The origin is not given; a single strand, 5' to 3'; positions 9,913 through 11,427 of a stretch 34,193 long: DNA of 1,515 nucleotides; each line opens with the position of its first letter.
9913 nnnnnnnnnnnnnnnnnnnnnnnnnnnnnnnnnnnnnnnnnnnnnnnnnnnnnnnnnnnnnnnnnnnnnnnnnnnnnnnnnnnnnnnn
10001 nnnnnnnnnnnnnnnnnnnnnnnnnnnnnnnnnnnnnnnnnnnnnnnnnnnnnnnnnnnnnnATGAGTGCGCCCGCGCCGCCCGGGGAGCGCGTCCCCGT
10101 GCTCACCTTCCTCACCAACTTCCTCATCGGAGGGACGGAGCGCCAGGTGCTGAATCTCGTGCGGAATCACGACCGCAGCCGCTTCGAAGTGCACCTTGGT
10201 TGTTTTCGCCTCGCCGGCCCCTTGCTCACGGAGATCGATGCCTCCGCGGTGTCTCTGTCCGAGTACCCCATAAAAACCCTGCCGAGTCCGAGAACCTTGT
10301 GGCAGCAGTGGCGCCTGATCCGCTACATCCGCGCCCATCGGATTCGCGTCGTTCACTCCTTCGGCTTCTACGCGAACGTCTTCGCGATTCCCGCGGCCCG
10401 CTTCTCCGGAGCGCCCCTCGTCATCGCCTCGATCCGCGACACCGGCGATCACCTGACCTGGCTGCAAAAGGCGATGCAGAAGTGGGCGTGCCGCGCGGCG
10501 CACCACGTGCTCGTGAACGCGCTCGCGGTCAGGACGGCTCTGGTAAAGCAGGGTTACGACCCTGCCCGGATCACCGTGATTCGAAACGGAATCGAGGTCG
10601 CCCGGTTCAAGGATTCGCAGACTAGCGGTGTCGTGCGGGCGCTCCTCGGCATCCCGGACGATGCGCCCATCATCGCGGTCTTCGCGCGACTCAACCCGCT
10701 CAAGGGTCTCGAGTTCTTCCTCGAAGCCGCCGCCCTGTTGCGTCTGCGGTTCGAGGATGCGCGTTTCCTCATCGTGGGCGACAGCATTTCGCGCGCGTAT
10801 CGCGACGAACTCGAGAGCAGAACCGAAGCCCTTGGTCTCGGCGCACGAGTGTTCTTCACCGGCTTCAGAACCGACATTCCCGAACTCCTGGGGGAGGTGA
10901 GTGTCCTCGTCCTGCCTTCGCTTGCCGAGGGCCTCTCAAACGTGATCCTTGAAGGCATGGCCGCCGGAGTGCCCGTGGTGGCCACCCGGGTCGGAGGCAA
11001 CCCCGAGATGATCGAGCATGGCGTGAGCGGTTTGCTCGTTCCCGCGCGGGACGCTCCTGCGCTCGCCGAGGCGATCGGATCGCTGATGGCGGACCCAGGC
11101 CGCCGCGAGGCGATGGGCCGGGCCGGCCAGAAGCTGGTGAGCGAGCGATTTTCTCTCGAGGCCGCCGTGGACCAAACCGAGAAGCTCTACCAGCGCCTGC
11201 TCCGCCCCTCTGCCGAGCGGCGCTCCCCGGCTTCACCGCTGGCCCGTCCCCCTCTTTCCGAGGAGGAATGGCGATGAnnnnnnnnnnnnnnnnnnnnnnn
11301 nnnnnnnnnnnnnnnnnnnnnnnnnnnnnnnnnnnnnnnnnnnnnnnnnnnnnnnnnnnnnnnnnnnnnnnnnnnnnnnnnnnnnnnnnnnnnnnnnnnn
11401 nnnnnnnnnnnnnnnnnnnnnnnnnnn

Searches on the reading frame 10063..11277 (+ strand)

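Call 54: search_protein_families(library=pfam, proteins=[window:10063-11277:+], max_evalue=0.00001)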
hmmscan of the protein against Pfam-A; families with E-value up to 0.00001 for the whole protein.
window:10063-11277:+ (404 aa): 6 families
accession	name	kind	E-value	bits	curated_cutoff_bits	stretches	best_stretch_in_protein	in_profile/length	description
PF13692.12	Glyco_trans_1_4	-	5.3e-41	140.7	27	1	202-344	2-142/142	Glycosyl transferases group 1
PF00534.26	Glycos_transf_1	-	3.4e-40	137.8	26.4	1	195-357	9-171/172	Glycosyl transferases group 1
PF13439.12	Glyco_transf_4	-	3.2e-22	79.8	28.5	1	22-181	1-170/170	Glycosyltransferase Family 4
PF13579.12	Glyco_trans_4_4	-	1.5e-15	58.3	29.7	1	23-176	1-158/158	Glycosyl transferase 4-like domain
PF20706.3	GT4-conflict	-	5.8e-09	35.9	26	1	200-370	196-383/385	Family 4 Glycosyltransferase in conflict systems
PF13524.12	Glyco_trans_1_2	-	7.2e-08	32.9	25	1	285-371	57-141/144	Glycosyl transferase-like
